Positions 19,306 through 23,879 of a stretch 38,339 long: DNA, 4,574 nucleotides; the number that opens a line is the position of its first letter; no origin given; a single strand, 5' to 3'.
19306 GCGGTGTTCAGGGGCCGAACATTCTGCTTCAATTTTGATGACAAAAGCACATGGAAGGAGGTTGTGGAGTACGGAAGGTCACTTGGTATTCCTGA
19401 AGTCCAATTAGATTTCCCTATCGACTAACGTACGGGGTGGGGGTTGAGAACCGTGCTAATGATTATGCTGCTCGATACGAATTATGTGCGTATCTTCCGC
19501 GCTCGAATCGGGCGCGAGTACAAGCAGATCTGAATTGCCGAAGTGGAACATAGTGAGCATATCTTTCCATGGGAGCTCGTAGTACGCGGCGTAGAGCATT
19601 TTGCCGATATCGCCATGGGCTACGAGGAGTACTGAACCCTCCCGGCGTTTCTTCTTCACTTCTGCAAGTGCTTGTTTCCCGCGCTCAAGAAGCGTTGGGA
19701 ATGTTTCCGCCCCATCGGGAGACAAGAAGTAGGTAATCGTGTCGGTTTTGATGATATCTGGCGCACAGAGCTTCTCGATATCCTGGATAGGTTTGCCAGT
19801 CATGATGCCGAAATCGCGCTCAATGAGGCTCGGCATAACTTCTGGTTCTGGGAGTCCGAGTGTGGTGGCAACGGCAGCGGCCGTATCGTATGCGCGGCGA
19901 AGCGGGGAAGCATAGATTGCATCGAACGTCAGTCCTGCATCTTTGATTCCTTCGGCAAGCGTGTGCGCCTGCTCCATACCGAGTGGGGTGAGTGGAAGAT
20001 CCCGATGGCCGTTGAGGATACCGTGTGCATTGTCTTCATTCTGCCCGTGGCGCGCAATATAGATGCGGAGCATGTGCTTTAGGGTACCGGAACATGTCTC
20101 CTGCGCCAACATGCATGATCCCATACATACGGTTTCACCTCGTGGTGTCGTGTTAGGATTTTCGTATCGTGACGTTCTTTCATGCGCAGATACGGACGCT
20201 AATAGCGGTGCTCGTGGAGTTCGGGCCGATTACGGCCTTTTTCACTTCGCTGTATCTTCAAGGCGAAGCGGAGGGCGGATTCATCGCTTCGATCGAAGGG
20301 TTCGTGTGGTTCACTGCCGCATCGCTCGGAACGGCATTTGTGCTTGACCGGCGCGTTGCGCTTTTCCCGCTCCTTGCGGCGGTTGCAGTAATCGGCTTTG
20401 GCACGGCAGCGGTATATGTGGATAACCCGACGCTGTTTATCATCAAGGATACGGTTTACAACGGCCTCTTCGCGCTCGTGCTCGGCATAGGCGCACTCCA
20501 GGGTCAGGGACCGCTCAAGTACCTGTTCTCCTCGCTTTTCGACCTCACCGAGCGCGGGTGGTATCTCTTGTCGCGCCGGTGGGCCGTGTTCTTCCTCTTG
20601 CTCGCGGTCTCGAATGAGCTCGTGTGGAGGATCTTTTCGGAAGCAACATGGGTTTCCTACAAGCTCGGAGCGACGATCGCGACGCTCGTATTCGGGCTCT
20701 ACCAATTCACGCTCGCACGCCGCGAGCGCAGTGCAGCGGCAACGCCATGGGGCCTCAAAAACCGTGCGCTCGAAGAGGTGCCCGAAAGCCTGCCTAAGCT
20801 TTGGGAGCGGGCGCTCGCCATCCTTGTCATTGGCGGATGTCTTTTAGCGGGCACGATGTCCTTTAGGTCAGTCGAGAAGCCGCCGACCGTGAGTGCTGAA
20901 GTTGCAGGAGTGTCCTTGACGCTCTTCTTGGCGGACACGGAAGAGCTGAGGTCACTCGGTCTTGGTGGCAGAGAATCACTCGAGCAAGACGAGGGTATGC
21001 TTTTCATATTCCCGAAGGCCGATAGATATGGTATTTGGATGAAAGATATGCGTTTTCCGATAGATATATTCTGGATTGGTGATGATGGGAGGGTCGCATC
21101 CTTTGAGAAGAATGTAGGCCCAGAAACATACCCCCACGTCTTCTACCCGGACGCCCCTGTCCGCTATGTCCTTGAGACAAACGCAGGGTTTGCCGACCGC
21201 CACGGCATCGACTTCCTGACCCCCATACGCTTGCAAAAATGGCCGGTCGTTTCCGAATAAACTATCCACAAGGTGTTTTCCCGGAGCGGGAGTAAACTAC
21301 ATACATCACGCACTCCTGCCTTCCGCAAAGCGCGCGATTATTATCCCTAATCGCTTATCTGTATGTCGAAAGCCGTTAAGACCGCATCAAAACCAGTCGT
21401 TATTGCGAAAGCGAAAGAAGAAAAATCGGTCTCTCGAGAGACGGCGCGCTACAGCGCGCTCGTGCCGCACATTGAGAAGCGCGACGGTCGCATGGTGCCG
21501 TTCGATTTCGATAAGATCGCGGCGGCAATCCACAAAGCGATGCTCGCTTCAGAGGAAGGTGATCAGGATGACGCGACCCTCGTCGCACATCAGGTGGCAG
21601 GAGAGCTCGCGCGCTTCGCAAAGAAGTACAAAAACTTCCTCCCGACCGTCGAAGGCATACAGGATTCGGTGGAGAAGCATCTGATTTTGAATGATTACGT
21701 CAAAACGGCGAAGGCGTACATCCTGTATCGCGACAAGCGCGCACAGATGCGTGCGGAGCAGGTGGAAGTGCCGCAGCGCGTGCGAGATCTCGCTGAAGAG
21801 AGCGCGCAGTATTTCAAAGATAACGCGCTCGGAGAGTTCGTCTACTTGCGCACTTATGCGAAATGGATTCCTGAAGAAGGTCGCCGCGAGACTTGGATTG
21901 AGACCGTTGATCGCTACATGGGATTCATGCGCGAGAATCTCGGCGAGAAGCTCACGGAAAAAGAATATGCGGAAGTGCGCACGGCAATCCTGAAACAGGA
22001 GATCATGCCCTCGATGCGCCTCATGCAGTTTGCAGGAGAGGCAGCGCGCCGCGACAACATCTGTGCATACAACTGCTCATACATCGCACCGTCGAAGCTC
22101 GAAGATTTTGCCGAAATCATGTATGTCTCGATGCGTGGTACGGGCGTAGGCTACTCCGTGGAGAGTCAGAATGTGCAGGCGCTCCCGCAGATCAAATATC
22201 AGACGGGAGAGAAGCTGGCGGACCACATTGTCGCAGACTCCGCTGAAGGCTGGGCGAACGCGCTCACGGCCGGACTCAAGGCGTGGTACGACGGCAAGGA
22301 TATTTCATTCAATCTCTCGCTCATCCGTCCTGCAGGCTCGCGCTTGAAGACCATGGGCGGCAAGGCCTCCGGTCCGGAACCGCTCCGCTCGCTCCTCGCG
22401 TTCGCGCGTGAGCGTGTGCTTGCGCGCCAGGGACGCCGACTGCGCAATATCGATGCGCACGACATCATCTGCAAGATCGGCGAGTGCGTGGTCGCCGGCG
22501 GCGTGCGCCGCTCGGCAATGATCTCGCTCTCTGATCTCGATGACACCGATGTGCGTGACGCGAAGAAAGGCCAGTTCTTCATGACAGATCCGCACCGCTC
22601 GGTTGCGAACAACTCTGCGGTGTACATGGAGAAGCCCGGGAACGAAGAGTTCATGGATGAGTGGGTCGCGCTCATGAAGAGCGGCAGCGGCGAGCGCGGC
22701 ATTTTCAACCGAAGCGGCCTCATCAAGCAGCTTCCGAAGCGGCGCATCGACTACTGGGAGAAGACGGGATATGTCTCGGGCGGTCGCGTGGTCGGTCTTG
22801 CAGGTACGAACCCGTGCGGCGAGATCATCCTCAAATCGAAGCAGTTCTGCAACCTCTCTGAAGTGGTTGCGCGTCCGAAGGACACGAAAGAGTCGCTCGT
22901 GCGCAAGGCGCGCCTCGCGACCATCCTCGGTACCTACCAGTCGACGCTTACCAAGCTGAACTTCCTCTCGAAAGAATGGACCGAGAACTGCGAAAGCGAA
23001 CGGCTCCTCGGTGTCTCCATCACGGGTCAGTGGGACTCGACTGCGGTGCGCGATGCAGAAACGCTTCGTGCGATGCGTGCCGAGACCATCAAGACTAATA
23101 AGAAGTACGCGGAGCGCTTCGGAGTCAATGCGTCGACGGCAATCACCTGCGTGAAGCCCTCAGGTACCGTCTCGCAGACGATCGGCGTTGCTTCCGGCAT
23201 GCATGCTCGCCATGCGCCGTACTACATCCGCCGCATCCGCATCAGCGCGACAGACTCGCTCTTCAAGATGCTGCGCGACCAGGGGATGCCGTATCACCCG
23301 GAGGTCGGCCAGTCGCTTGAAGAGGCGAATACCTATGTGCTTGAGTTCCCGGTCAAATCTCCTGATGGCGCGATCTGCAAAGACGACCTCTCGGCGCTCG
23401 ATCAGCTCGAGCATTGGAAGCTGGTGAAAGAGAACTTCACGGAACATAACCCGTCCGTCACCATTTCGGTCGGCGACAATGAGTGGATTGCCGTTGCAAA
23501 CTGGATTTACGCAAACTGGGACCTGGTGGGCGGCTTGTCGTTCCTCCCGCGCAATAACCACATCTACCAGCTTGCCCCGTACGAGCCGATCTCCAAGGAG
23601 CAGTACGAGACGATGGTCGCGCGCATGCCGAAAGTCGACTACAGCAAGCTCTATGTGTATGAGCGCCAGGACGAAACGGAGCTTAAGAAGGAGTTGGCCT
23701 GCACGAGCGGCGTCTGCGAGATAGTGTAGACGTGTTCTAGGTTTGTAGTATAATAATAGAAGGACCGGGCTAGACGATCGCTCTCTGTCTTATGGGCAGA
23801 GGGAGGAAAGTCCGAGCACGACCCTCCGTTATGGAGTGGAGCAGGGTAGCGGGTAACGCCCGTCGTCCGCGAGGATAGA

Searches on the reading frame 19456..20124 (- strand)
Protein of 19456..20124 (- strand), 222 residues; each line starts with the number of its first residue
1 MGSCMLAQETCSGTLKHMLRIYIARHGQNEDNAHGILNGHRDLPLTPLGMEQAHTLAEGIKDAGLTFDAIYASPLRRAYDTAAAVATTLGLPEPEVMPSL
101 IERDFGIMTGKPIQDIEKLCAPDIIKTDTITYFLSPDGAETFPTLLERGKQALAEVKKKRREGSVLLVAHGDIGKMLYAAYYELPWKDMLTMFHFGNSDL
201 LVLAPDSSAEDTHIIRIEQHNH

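Call 66: search_protein_families(library=pfam, proteins=[window:19456-20124:-], max_evalue=0.001)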
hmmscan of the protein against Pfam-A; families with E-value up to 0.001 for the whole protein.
window:19456-20124:- (222 aa): 1 family
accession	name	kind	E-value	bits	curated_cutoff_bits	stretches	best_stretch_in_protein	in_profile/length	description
PF00300.27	His_Phos_1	-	2.1e-40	138.9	21.7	1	21-206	1-182/194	Histidine phosphatase superfamily (branch 1)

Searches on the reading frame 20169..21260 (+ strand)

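Call 66: search_protein_families(library=pfam, proteins=[window:20169-21260:+], max_evalue=0.001)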
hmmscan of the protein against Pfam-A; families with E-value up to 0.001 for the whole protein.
window:20169-21260:+ (363 aa): 2 families
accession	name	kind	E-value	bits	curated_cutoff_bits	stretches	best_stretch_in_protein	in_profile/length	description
PF04279.20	IspA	-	9.8e-32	111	28.7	1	14-185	3-171/176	Intracellular septation protein A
PF02643.20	DUF192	-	6.6e-27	93.9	27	1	253-348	4-89/96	Uncharacterized ACR, COG1430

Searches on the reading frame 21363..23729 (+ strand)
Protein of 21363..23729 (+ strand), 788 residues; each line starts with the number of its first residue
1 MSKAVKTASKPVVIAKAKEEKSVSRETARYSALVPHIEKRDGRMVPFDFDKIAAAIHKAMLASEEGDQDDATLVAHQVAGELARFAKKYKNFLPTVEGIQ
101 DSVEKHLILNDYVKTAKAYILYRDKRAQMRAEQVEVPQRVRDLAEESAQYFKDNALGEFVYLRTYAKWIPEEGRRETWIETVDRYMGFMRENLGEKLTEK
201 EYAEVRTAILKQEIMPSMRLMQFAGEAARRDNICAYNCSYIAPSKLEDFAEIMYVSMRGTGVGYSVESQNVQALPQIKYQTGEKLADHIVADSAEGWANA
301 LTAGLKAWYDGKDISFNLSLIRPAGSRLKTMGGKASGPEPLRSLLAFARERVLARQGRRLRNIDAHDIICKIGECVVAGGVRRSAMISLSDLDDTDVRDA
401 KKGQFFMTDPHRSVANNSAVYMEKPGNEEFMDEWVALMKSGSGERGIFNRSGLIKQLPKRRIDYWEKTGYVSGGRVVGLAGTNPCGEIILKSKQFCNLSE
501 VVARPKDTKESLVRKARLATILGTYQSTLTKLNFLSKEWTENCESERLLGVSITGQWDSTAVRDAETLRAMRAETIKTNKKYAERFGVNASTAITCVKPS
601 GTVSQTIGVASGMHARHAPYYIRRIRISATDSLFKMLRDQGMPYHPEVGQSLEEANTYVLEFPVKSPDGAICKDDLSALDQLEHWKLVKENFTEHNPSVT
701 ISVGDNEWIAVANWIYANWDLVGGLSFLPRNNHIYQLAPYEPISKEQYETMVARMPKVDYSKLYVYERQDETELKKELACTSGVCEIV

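Call 22: search_protein_families(library=pfam, proteins=[window:21363-23729:+], max_evalue=0.01)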
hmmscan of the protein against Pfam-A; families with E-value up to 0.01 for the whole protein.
window:21363-23729:+ (788 aa): 4 families
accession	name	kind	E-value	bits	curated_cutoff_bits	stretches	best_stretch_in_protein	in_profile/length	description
PF03477.21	ATP-cone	-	1e-21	77.7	25.8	1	36-127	2-87/88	ATP cone domain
PF17975.6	RNR_Alpha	-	1.4e-10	42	26.4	1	146-205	12-68/101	Ribonucleotide reductase alpha domain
PF21995.1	RNR-II_ins_dom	-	1.6e-05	25.5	27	1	268-345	17-100/107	B12-dependent ribonucleotide reductase, insertion domain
PF02867.20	Ribonuc_red_lgC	-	7.6e-05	22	23.9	0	481-504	208-235/523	Ribonucleotide reductase, barrel domain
